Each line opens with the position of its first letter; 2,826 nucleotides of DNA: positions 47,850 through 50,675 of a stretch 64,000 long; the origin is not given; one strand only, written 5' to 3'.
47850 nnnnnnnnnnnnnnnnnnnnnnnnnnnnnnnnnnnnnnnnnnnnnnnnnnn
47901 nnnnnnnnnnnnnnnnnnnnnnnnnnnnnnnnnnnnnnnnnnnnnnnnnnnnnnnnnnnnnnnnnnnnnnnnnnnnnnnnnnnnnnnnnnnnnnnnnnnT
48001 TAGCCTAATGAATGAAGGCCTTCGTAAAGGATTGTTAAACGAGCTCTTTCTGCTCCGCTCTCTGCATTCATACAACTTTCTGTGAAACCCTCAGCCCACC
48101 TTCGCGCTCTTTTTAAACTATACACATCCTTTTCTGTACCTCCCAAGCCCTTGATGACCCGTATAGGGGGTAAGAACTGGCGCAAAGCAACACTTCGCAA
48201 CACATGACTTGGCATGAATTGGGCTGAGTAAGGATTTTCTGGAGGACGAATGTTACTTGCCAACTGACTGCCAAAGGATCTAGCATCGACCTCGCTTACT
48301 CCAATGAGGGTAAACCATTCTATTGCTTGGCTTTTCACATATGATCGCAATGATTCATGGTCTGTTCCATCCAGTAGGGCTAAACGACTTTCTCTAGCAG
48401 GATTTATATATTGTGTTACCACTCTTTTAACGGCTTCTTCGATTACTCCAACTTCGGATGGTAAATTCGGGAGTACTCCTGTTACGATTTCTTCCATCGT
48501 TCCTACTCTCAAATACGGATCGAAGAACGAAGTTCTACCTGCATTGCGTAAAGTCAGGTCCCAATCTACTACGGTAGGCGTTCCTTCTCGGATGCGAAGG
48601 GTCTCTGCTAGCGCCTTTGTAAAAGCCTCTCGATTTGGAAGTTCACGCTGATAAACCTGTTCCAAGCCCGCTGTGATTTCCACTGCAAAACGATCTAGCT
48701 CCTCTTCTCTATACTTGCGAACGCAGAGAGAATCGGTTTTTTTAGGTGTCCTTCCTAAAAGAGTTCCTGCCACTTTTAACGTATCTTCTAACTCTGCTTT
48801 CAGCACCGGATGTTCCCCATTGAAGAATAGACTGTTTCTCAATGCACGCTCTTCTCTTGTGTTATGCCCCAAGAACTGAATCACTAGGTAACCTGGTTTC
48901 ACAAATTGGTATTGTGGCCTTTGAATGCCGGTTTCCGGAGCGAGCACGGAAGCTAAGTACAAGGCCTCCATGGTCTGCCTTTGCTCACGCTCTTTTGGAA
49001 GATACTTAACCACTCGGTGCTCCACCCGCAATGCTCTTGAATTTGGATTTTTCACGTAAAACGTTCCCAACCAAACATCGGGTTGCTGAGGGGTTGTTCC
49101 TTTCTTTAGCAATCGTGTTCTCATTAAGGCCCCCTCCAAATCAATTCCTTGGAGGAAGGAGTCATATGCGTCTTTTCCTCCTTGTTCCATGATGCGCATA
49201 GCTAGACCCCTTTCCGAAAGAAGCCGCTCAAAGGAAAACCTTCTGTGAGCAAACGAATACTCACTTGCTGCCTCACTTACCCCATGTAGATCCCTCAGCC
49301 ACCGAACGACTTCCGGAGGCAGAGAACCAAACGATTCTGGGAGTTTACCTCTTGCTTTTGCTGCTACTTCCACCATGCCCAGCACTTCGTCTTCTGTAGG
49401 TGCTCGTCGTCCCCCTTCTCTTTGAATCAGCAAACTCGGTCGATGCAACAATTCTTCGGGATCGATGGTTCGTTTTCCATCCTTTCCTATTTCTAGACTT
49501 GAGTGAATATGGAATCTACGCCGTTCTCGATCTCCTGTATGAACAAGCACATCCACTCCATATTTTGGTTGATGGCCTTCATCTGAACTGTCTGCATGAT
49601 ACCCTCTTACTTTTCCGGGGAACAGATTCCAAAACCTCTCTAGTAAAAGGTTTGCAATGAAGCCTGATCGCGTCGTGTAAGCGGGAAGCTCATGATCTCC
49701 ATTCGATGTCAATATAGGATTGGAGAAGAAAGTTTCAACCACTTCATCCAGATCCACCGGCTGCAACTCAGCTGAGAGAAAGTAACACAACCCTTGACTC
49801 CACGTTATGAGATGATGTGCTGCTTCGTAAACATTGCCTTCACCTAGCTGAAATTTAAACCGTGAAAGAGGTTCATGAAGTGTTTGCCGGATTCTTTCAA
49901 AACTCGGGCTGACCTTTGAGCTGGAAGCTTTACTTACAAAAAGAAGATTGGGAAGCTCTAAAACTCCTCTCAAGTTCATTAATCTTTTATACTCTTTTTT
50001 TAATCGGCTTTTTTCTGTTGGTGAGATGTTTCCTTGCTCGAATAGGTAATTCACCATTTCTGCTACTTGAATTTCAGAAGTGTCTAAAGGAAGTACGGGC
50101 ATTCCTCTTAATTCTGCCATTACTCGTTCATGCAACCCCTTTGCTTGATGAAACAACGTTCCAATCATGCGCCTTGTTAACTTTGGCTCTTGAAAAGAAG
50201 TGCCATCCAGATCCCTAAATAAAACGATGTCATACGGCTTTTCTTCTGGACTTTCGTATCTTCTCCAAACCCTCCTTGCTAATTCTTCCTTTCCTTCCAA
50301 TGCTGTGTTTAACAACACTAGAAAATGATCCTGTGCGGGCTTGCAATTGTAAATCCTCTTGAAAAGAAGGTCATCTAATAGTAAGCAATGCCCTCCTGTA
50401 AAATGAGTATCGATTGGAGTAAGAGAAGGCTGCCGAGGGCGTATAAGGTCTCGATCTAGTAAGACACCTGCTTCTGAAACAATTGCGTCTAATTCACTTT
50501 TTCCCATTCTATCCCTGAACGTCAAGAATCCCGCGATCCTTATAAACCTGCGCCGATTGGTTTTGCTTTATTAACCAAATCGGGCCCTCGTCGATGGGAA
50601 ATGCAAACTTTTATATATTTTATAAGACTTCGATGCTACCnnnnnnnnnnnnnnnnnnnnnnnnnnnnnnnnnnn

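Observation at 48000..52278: Divergent pair of large GC-rich hypothetical proteins (841 aa and 545 aa)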

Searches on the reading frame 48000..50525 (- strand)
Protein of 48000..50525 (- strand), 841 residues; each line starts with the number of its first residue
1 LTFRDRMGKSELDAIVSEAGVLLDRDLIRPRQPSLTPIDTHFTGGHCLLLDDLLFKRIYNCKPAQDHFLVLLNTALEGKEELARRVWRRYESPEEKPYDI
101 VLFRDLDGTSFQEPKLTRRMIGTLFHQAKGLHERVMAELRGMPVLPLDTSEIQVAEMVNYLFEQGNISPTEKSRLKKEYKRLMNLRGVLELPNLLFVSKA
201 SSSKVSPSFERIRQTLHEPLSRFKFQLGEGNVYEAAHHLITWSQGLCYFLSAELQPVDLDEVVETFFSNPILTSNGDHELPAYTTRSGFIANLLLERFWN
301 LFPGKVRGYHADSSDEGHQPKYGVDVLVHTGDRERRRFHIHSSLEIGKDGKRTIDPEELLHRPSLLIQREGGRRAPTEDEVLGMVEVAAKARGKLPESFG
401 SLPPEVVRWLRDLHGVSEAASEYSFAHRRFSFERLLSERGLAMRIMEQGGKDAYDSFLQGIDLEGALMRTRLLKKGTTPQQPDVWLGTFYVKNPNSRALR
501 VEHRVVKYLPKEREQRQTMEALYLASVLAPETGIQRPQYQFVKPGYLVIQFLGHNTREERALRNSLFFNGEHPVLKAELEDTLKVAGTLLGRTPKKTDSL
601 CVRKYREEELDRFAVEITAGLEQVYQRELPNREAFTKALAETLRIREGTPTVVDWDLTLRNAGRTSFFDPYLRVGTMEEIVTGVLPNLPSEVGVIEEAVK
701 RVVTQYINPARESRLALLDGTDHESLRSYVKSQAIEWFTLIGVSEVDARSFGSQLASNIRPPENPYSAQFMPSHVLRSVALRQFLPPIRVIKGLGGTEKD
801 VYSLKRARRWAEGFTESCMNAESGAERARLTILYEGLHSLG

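Call 5: search_protein_families(library=pfam, proteins=[window:48000-50525:-], max_evalue=0.1)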
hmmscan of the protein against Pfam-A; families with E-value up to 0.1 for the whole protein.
window:48000-50525:- (841 aa): 0 families

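Call 6: search_protein_families(library=ncbifam, proteins=[window:48000-50525:-], max_evalue=0.1)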
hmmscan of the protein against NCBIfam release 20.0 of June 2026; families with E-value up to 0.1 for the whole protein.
window:48000-50525:- (841 aa): 0 families

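Call 11: find_homologous_proteins(query=window:48000-50525:-)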
Query window:48000-50525:- (841 aa): 2 proteins with E <= 0.001 among 8000 candidates.
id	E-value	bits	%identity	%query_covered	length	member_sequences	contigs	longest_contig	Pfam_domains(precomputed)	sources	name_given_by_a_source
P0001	0.0e+0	1897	100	99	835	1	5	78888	-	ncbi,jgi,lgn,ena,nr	ncbi:MAG TPA: hypothetical protein VJG90_05565 [Candidatus Nanoarchaeia archaeon]|nr:hypothetical pr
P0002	6.2e-271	919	51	99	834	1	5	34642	-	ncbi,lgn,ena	ncbi:MAG: hypothetical protein AABX70_08760 [Nanoarchaeota archaeon]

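Call 13: find_encoding_contigs(protein=P0002, flank=10000, max_places=4)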
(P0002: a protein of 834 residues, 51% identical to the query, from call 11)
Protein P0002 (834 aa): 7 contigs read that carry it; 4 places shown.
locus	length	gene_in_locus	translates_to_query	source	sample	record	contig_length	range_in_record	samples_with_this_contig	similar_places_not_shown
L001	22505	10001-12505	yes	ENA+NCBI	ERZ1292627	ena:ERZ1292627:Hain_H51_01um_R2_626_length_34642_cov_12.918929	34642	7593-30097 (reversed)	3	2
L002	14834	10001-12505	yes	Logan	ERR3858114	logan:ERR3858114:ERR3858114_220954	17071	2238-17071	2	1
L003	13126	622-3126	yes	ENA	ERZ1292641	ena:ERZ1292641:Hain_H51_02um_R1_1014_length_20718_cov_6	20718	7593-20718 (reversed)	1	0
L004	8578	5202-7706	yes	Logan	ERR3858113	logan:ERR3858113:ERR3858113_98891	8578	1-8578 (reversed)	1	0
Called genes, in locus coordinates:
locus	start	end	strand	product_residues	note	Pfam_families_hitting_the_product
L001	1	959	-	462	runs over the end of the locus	-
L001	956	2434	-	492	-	-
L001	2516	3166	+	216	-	PF13641:Glyco_tranf_2_3 (weak), PF00535:Glycos_transf_2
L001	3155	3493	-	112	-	PF01849:NAC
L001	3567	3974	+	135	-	-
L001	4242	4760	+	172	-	-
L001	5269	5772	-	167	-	-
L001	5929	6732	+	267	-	-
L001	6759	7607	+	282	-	PF00459:Inositol_P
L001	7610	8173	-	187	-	-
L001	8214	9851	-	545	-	-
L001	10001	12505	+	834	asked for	-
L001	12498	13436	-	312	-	PF04014:MazE_antitoxin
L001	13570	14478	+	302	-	-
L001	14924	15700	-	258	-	PF08704:GCD14, PF01209:Ubie_methyltran (faint), PF05175:MTS (faint), PF01189:Methyltr_RsmB-F (faint), PF13847:Methyltransf_31, PF08241:Methyltransf_11, PF13649:Methyltransf_25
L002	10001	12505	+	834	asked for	-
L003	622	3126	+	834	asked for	-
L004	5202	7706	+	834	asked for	-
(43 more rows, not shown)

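Call 21: search_solved_structures(query=A1, max_evalue=10)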
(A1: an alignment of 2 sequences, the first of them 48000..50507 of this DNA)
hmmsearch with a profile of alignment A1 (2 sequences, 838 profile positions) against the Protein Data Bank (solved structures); distinct sequences matched with E-value up to 10: 6.
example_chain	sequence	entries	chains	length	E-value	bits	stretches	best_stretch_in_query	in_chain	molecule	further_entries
5lnk_p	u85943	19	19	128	0.52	11.3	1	168-207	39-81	Mitochondrial complex I, B15 subunit | NADH:ubiquinone oxidoreductase subunit B4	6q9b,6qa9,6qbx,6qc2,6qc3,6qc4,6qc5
5lc5_m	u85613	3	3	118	0.54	11.3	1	168-207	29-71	NADH dehydrogenase [ubiquinone] 1 beta subcomplex subunit 4,NADH dehydrogenase [ubiquinone | NADH dehydrogenase [ubiquinone] 1 beta subcomplex subunit 4, NDUFB4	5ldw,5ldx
5o31_m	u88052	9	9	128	0.54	11.3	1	168-207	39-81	NADH dehydrogenase [ubiquinone] 1 beta subcomplex subunit 4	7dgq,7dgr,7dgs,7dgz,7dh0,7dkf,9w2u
6zka_p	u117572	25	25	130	0.54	11.3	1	168-207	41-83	NADH:ubiquinone oxidoreductase subunit B4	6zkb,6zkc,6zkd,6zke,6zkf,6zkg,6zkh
7qsd_m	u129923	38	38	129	0.54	11.3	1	168-207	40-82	NADH dehydrogenase [ubiquinone] 1 beta subcomplex subunit 4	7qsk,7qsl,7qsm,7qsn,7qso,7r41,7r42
1iof_A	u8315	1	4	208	2.2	9.3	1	97-143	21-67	PYRROLIDONE CARBOXYL PEPTIDASE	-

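Call 23: search_protein_families(library=padloc, proteins=[window:48000-50507:-], max_evalue=0.1)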
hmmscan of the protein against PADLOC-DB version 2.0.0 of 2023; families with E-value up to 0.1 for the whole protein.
window:48000-50507:- (835 aa): 0 families

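Call 24: search_protein_families(library=phrogs, proteins=[window:48000-50507:-], max_evalue=0.1)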
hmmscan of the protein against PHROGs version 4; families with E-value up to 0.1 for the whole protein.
window:48000-50507:- (835 aa): 0 families

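Call 28: predict_structure(alignment_id=A1)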
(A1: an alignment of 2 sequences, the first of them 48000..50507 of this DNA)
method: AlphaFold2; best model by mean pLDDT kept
length: 835 residues; sequences in the alignment: 2
mean_pLDDT: 34.9   pTM: 0.22
mean pLDDT of the five models: 34.9, 34.8, 34.4, 32.0, 30.3
residues with pLDDT >= 90: 0; 70-90: 0; 50-70: 62; < 50: 773
segments of 3 or more residues with pLDDT < 50: 1-63, 65-70, 79-379, 390-397, 418-608, 610-624, 628-717, 727-738, 751-806, 808-810, 827-835
pLDDT, mean of each block of 10 residues (from residue 1): 38 30 22 20 24 36 48 51 35 25 31 36 37 30 30 39 44 36 24 30 43 46 40 48 38 34 26 27 39 36 24 24 23 24 31 38 35 48 55 47 56 50 41 41 42 34 22 25 27 25 29 31 29 24 23 30 26 27 26 27 47 42 49 42 25 24 27 33 32 36 39 45 48 42 48 38 28 26 27 32 44 54 47 36
secondary structure, 60 per line:
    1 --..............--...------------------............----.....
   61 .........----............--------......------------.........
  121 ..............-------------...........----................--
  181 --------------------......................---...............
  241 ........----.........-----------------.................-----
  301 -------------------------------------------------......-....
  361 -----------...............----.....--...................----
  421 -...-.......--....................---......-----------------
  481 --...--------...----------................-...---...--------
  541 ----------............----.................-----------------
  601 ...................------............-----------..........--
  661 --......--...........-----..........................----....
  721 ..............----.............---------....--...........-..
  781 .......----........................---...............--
elements in order (helices of 4 or more, strands of 3 or more residues): H3-16 H40-51 H56-69 H74-85 H94-99 H112-134 H148-158 H163-178 H201-222 H226-248 H253-261 H279-295 H350-355 H357-360 H372-386 H391-395 H398-416 H426-432 H435-454 H458-463 E483-485 E494-496 H507-522 H551-562 H567-583 H601-619 H626-637 H649-658 H663-668 H671-681 H687-712 H717-734 H739-751 H761-764 H767-777 H779-787 H792-815 H819-833

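Call 29: search_protein_representatives(alignment_id=A1)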
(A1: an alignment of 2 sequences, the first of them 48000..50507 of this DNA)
Query: 2 sequences, 838 profile positions. Proteins with E-value up to 0.001 (for the whole library): 3; up to 1e-10: 3; up to 1e-30: 1. The best 3 are listed.
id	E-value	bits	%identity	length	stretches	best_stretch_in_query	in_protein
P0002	0.0e+00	1732.2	-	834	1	1-838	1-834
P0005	2.0e-15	72.3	-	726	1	218-693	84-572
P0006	4.8e-12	61.2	-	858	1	51-812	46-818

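Call 31: find_encoding_contigs(protein=P0006, flank=10000, max_places=3)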
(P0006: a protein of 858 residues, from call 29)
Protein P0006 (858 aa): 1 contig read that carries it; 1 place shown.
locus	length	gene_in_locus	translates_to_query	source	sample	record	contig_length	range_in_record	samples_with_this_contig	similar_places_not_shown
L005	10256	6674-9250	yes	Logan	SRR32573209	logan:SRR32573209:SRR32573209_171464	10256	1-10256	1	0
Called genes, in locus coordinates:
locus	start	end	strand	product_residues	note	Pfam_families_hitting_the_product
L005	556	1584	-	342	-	-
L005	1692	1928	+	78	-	-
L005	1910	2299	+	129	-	PF01850:PIN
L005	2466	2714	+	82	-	-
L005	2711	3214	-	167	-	-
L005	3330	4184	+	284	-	-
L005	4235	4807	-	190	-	-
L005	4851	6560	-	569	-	-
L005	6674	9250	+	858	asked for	-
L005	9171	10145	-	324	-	-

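Call 32: find_encoding_contigs(protein=P0005, flank=10000, max_places=3)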
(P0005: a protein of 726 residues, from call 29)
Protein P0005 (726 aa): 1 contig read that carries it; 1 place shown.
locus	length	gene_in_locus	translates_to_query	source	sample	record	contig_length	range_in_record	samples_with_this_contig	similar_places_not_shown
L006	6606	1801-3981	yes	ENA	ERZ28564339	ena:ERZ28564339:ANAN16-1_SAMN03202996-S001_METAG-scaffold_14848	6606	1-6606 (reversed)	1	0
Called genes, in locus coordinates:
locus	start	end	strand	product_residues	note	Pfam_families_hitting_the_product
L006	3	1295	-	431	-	?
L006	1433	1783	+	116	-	-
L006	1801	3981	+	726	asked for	-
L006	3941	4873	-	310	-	PF04014:MazE_antitoxin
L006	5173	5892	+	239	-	-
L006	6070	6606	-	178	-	?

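Call 51: search_solved_structures(query=A6, max_evalue=10)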
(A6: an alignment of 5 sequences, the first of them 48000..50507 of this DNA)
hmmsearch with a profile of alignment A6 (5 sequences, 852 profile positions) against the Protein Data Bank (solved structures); distinct sequences matched with E-value up to 10: 3.
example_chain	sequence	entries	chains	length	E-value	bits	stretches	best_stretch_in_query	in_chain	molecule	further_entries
8eoz_B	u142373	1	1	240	0.14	13.3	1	46-166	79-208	C3HR3_4r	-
2efj_A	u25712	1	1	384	0.22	12.7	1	690-839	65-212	3,7-dimethylxanthine methyltransferase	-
8zf3_A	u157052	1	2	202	0.52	11.4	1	193-256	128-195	Hypothetical OpaR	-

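Call 52: find_related_loci(query=A6, collection=metagenome_contigs, flank=6000)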
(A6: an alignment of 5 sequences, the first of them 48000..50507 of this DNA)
Query A6 (835 aa) in metagenome_contigs; peptide patterns used: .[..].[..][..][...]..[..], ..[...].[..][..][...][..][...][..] (x = any residue, [..] = any of these).
139 stretches matched a pattern; 2 encode a relative of the query (tblastn E <= 1e-3); 1 distinct loci.
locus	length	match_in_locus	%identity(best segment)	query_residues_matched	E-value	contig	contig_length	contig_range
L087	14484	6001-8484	51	3-834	0e+0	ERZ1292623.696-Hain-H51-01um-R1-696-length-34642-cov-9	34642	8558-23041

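Call 53: find_related_loci(query=A6, collection=viral_contigs, flank=5000)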
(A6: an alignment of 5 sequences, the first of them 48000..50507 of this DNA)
Query A6 (835 aa) in viral_contigs; peptide patterns used: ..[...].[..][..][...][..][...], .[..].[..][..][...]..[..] (x = any residue, [..] = any of these).
31 stretches matched a pattern, but none encodes a relative of the query by tblastn (E <= 1e-3).

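Call 56: search_protein_families(library=pfam, alignment_id=A6, max_evalue=10)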
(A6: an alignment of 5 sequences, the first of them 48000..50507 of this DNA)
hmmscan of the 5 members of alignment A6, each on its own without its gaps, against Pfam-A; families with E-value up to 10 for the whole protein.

A. member 1, window:48000-50507:- (835 aa): 0 families

B. families by the number of members that match (of 5 scanned): 0 families

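Call 88: fold_search(model_id=the predicted structure, library=pdb)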
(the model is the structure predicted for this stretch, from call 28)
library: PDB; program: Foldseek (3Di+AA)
matches with E <= 10: 22; with E <= 0.001: 0
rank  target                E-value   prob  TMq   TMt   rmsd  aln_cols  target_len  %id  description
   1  8de8_A                3.0e+00  0.03  0.05  0.12  29.6       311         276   16  Cryo-EM structure of the zebrafish two pore domain K+ channel TREK1 (K2P2.1) in DDM/POPA mixed micelles (released 2023-03-08)
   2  3mzl_B                3.1e+00  0.03  0.07  0.13  34.5       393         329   10  Sec13/Sec31 edge element, loop deletion mutant (released 2010-08-18)
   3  6uan_A                4.0e+00  0.04  0.05  0.14  21.1       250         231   15  B-Raf:14-3-3 complex (released 2019-09-25)
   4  8otq_A                4.0e+00  0.01  0.05  0.05  36.1       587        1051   12  Cryo-EM structure of Strongylocentrotus purpuratus sperm-specific Na+/H+ exchanger SLC9C1 in GDN (released 2023-11-01)
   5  9y6s_5X               4.0e+00  0.01  0.06  0.02  68.2      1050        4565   11  96-nm repeat of the Leishmania tarentolae doublet microtubule (released 2025-12-17)
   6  9eih_C                4.4e+00  0.09  0.05  0.29  16.1       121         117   15  Import stalled PINK1 TOM complex (released 2025-03-12)
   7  2ntz_B                5.4e+00  0.05  0.07  0.21  16.5       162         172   16  Structure of a ParB-DNA complex reveals a double B-box interaction (released 2007-02-20)
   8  4bzj_A                6.3e+00  0.02  0.07  0.08  43.8       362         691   10  The structure of the COPII coat assembled on membranes (released 2013-09-18)
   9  2es4_E                6.6e+00  0.03  0.08  0.14  21.7       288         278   11  Crystal structure of the Burkholderia glumae lipase-specific foldase in complex with its cognate lipase (released 2006-03-07)
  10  8xyv_B                7.7e+00  0.07  0.07  0.34   9.4       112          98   19  De novo designed protein 0705-5 (released 2024-10-02)
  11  4oiv_A                7.7e+00  0.05  0.06  0.18  16.3       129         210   15  Structural basis for small molecule NDB as a selective antagonist of FXR (released 2015-03-25)
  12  8evm_C                8.1e+00  0.02  0.07  0.20  20.2       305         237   14  De novo design of chlorophyll special pair containing protein assemblies (released 2024-05-15)
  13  8k9a_B                8.1e+00  0.01  0.10  0.09  29.6       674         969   13  Cryo-EM structure of DSR2-DSAD1 state 2 (released 2024-05-01)
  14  2lch_MODEL_1_A        8.5e+00  0.06  0.06  0.28  12.7       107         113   12  Solution NMR Structure of a Protein With a Redesigned Hydrophobic Core, Northeast Structural Genomics Consorti (released 2011-05-25)
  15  9hqv_Bq               8.5e+00  0.01  0.05  0.10  41.4       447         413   12  Cryo-EM structure of the small subunit of the mitochondrial ribosome from Toxoplasma gondii (released 2025-06-11)
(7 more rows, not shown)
